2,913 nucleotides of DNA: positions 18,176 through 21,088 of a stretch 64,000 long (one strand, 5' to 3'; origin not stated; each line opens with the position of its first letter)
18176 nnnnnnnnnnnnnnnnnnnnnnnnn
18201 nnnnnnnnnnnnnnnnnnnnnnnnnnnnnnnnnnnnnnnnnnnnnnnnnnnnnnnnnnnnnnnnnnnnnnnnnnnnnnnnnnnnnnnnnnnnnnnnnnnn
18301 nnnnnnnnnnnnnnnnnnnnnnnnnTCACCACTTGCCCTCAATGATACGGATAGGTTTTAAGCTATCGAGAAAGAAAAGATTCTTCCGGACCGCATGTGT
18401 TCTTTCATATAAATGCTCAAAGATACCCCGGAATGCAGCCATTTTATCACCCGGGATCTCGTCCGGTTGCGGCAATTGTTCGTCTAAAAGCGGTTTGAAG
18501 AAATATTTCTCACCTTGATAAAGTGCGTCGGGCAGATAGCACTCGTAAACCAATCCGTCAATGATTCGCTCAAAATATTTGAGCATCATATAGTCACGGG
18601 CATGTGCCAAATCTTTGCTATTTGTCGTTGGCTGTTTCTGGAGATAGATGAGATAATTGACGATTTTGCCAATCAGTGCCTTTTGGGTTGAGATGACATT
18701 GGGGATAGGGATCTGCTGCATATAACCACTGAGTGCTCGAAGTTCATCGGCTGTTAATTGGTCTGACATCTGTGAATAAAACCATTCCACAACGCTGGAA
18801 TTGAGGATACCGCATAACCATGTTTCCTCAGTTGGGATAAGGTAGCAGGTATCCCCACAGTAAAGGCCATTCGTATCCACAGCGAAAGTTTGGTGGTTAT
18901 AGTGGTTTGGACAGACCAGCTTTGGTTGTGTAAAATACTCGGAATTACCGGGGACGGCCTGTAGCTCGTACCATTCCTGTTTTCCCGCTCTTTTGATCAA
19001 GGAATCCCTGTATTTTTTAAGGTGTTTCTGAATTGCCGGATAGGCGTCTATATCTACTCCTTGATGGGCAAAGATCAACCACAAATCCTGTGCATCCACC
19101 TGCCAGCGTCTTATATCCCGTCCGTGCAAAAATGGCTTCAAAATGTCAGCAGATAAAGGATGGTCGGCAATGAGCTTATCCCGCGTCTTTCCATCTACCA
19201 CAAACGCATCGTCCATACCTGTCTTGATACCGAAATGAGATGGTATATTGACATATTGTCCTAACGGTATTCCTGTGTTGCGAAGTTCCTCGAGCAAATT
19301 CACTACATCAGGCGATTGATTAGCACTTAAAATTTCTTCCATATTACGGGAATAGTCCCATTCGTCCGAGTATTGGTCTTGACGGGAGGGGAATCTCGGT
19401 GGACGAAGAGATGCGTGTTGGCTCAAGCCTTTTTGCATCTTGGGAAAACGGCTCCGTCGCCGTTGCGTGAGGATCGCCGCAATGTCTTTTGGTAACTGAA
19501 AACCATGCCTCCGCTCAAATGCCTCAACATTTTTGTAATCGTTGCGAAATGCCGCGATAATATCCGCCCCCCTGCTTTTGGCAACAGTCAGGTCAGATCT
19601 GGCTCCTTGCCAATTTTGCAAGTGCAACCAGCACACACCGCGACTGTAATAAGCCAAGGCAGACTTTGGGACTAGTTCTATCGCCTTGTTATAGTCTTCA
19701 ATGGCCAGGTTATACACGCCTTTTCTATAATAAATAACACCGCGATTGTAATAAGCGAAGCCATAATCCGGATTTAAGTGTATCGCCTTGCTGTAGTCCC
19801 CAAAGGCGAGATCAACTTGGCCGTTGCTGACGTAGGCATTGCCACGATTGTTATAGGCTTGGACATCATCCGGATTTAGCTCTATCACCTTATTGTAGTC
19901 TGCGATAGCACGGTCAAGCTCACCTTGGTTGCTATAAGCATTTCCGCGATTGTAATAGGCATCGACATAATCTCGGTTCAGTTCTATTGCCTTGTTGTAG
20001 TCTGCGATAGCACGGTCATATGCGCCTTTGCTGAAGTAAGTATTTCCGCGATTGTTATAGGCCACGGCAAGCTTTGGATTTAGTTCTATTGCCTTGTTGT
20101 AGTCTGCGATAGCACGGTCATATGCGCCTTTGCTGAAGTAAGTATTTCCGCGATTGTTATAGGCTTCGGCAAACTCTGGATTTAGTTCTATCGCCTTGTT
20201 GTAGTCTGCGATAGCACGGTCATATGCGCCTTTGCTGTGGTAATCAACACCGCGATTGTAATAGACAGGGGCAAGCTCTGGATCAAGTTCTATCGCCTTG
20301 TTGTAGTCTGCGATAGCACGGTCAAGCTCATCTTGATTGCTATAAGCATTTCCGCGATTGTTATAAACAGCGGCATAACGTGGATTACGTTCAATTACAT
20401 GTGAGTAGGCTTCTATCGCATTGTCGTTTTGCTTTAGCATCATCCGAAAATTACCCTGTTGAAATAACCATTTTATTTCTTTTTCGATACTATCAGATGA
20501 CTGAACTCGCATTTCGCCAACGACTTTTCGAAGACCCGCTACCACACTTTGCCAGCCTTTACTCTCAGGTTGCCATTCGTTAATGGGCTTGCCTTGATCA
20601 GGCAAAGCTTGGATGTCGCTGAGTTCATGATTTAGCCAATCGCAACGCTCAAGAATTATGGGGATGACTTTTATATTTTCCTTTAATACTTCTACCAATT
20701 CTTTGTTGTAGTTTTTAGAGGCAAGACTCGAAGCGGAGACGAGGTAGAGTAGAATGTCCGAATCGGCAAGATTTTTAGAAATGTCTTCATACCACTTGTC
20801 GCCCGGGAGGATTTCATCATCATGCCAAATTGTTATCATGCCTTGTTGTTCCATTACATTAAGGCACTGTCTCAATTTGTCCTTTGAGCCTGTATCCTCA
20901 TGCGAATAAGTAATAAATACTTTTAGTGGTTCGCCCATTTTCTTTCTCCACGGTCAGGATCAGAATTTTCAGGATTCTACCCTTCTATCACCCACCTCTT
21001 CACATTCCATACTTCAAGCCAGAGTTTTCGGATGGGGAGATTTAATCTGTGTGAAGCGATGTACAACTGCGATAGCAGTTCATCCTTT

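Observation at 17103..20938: Low-GC two-gene operon: TIR-TPR-TaqI_C-like fusion protein translationally coupled to an SMC/ABC-type ATPase. Candidate undescribed anti-phage system.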

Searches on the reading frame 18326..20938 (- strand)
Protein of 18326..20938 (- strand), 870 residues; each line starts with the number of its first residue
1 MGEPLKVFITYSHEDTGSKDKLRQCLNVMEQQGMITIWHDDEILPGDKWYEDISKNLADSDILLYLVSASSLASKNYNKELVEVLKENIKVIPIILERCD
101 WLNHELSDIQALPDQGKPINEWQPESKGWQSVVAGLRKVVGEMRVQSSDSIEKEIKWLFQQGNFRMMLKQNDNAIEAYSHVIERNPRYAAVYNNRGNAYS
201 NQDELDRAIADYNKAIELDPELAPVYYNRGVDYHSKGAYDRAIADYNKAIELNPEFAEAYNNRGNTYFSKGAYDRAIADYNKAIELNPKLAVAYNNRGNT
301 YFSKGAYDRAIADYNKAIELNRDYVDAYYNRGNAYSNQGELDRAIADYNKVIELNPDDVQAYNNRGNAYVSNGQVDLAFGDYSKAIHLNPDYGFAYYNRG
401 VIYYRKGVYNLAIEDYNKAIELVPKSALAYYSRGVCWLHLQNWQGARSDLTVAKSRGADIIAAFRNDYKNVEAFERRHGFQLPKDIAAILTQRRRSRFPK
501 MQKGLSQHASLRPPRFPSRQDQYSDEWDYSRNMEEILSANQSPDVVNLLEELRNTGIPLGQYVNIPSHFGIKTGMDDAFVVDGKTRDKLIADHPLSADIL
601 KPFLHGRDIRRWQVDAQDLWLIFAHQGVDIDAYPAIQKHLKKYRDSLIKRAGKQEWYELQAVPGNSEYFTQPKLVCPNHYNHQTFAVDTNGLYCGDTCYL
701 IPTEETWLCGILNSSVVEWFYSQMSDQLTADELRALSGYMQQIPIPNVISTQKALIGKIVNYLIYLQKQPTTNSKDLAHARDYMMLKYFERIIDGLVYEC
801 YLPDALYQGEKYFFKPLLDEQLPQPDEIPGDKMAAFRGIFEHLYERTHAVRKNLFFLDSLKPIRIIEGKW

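Call 3: search_protein_families(library=pfam, proteins=[window:18326-20938:-], max_evalue=0.1)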
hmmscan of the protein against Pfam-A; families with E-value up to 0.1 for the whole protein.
window:18326-20938:- (870 aa): 32 families (the best 25 are shown)
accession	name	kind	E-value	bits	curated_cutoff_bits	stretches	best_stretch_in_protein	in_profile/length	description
PF00515.34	TPR_1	-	6.9e-85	276.2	27.8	8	325-358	1-34/34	Tetratricopeptide repeat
PF13414.12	TPR_11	-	3.2e-73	241.6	26.8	8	298-339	1-42/42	TPR repeat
PF07719.23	TPR_2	-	1.4e-64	209.4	27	7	326-358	2-34/34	Tetratricopeptide repeat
PF13181.12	TPR_8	-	1.5e-56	184.2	25.7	7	326-358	2-34/34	Tetratricopeptide repeat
PF13431.12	TPR_17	-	1e-52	172.5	24.4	8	314-346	2-34/34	Tetratricopeptide repeat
PF13432.12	TPR_16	-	2.6e-41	140.1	32.7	6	230-289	4-63/65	Tetratricopeptide repeat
PF13424.12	TPR_12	-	2.1e-28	98.8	30.1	5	256-322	2-76/77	Tetratricopeptide repeat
PF13371.12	TPR_9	-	6.6e-27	93.8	35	4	197-257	3-63/73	Tetratricopeptide repeat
PF13428.12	TPR_14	-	3e-21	74.2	23.5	1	326-365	2-41/44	Tetratricopeptide repeat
PF13174.12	TPR_6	-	7.8e-21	73.7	26.3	2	326-357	1-32/33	Tetratricopeptide repeat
PF14559.12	TPR_19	-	5.2e-19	68.8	25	4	302-362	2-61/68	Tetratricopeptide repeat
PF13676.11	TIR_2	-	1.1e-15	58.6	28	1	7-111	1-105/122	TIR domain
PF12950.13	TaqI_C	-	2.7e-15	57.1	26.5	1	601-745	1-118/118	TaqI-like C-terminal specificity domain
PF13374.12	TPR_10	-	7.3e-14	51.7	27.5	3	291-322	2-33/42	Tetratricopeptide repeat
PF25575.1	TPR_BSK1_C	-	1.6e-10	41.3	42.2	1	161-226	48-114/118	Serine/threonine-protein kinase BSK1-like, TPR repeats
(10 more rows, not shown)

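Call 4: search_protein_families(library=padloc, proteins=[window:18326-20938:-], max_evalue=0.1)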
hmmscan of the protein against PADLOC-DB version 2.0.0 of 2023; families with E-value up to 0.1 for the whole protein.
window:18326-20938:- (870 aa): 16 families
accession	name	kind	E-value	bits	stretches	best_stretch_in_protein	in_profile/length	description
PDLC03596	REase_MTase_IIG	-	1e-26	91.3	1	546-800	868-1131/1148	Type IIG restriction enzyme-methyltransferase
PDLC00420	ThsB1|ThsB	-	2.9e-24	83.8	1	7-153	4-155/319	TIR-like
PDLC03601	REase_MTase_IIG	-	6.9e-22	75.1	1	552-748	848-1055/1110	Type IIG restriction enzyme-methyltransferase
PDLC03612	REase_MTase_IIG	-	1e-20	71.6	1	547-778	966-1222/1247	Type IIG restriction enzyme-methyltransferase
PDLC03609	REase_MTase_IIG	-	4.6e-16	55.8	1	541-755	709-938/1066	Type IIG restriction enzyme-methyltransferase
PDLC03226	MTase_II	-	7.4e-13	46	1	569-764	336-549/579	Type II methyltransferase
PDLC03313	MTase_II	-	6.6e-11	39.4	1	541-757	309-527/563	Type II methyltransferase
PDLC02643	DrmMI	-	6e-08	29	1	575-753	1028-1215/1347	DrmMI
PDLC01169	TPR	-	1.7e-05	22.4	1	257-326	109-184/252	TPR repeats containing protein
PDLC03630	REase_MTase_IIG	-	0.00014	17.8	1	593-643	845-903/1100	Type IIG restriction enzyme-methyltransferase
PDLC03015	TIR-NLR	-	0.0012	15.6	1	17-109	9-105/824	-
PDLC01101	PrimPol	-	0.0059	13.3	0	308-359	50-101/490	adaptation polymerase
PDLC00434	ThsB1|ThsB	-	0.0083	13.2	1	6-95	140-227/396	TIR-like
PDLC02907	TPR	-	0.012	12.1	1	211-297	606-687/864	-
PDLC02012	SAVED5--SAVED_TIR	-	0.015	12.4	1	3-86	11-93/404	-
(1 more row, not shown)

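Call 5: search_protein_families(library=ncbifam, proteins=[window:18326-20938:-], max_evalue=0.1)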
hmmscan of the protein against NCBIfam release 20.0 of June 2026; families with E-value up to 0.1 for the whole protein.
window:18326-20938:- (870 aa): 35 families (the best 25 are shown)
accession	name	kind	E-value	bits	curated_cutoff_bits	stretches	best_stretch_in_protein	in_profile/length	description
NF040959.1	MamA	equivalog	3.8e-40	137.5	200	3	224-364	38-178/204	magnetosome protein MamA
TIGR00990.1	3a0801s09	subfamily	1.3e-33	116.5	757.25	3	251-363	325-437/615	mitochondrial import receptor subunit TOM70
TIGR02917.1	PEP_TPR_lipo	equivalog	1.1e-31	109.6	312.2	2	291-455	125-289/899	XrtA/PEP-CTERM system TPR-repeat protein PrsT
NF033762.1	social_mot_Tgl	equivalog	3.8e-31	108.3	225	3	309-467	84-244/252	social motility TPR repeat lipoprotein Tgl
TIGR02521.1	type_IV_pilW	equivalog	2.6e-29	102.4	154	3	325-453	31-161/234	type IV pilus biogenesis/stability protein PilW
NF008391.2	PRK11189.1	equivalog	6.2e-29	101.4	250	3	222-316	64-158/297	lipoprotein NlpI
NF033758.1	gliding_GltE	equivalog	1.4e-24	86.9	225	3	305-422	236-354/411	adventurous gliding motility TPR repeat lipoprotein GltE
NF002725.1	PRK02603.1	equivalog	2e-22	80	143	4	225-305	37-120/173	photosystem I assembly protein Ycf3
NF047507.1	TPR_BatC_Lepto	exception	6.7e-22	78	175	2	296-364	63-135/214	TPR repeat-containing protein BatC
NF047558.1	TPR_END_plus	domain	2.3e-21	75.5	32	3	327-360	1-34/56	TPR end-of-group domain-containing protein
NF047371.1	FlcA_CTERM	equivalog_domain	1.5e-19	69.9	300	3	179-285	428-535/646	periplasmic flagellar collar protein FlcA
NF033920.0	C39_PA2778_fam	equivalog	6.2e-17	61.8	150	3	168-254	169-255/255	PA2778 family cysteine peptidase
TIGR02552.1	LcrH_SycD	equivalog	1.3e-14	54.1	104.8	2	402-455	61-114/136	SycD/LcrH family type III secretion system chaperone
NF053607.1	CHU_0125_OmpA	equivalog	1.2e-13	50.5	620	2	294-388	22-116/639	CHU_0125 family OmpA-like outer membrane integrity protein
NF008757.0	PRK11788.1-5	equivalog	5.6e-13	48.8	363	2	160-357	40-246/388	lipopolysaccharide assembly protein LapB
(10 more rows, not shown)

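Call 49: search_solved_structures(query=window:18326-20938:-, max_evalue=0.01)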
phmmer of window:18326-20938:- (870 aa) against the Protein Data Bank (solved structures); distinct sequences matched with E-value up to 0.01: 215 (the best 60 are shown).
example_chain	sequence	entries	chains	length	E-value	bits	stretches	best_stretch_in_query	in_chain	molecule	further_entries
9qhb_A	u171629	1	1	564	8.7e-143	480.6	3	191-431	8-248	Engineered tetratricopeptide repeat protein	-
8bu0_A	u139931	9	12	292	1.3e-72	248.4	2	205-370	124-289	Consensus tetratricopeptide repeat protein | Crystal structure of an 8-repeat consensus TPR superhelix with Zinc. | Monomer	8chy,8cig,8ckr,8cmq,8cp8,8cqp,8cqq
9qhc_A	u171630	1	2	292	5.1e-69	236.5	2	205-370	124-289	Engineered tetratricopeptide repeat protein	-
7yea_A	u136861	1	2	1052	1.1e-67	232.2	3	172-376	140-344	UDP-N-acetylglucosamine--peptide N-acetylglucosaminyltransferase 110 kDa subunit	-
7yeh_B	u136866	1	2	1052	1.1e-67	232.2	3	172-376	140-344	UDP-N-acetylglucosamine--peptide N-acetylglucosaminyltransferase 110 kDa subunit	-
7ntf_A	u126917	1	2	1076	6.5e-67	229.6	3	172-376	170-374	Isoform 1 of UDP-N-acetylglucosamine--peptide N-acetylglucosaminyltransferase 110 kDa subu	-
1w3b_A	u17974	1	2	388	8e-58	199.5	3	172-376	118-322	UDP-N-ACETYLGLUCOSAMINE--PEPTIDE N-ACETYLGLUCOSAMINYLTRANSFERASE 110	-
6eou_A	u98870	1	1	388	3.1e-57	197.6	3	172-376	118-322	UDP-N-acetylglucosamine--peptide N-acetylglucosaminyltransferase 110 kDa subunit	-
7y4i_A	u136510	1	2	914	2.5e-43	151.5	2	198-366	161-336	Probable UDP-N-acetylglucosamine--peptide N-acetylglucosaminyltransferase SPINDLY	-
8dtf_A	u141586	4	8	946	3.2e-43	151.2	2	198-366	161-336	Probable UDP-N-acetylglucosamine--peptide N-acetylglucosaminyltransferase SPINDLY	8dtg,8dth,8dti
8ch0_A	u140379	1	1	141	1.5e-32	115.9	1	224-356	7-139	Consensus tetratricopeptide repeat protein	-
2fo7_A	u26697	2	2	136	2.1e-32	115.4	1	225-356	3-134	SYNTHETIC CONSENSUS TPR PROTEIN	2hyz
7kdt_A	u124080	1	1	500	3.9e-30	107.9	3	170-287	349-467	Mitochondrial import receptor subunit TOM70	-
9pkq_A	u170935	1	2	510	4.3e-30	107.8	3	170-287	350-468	Mitochondrial import receptor subunit TOM70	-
7obi_A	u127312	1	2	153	5.5e-30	107.4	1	227-369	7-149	CTPR-rv4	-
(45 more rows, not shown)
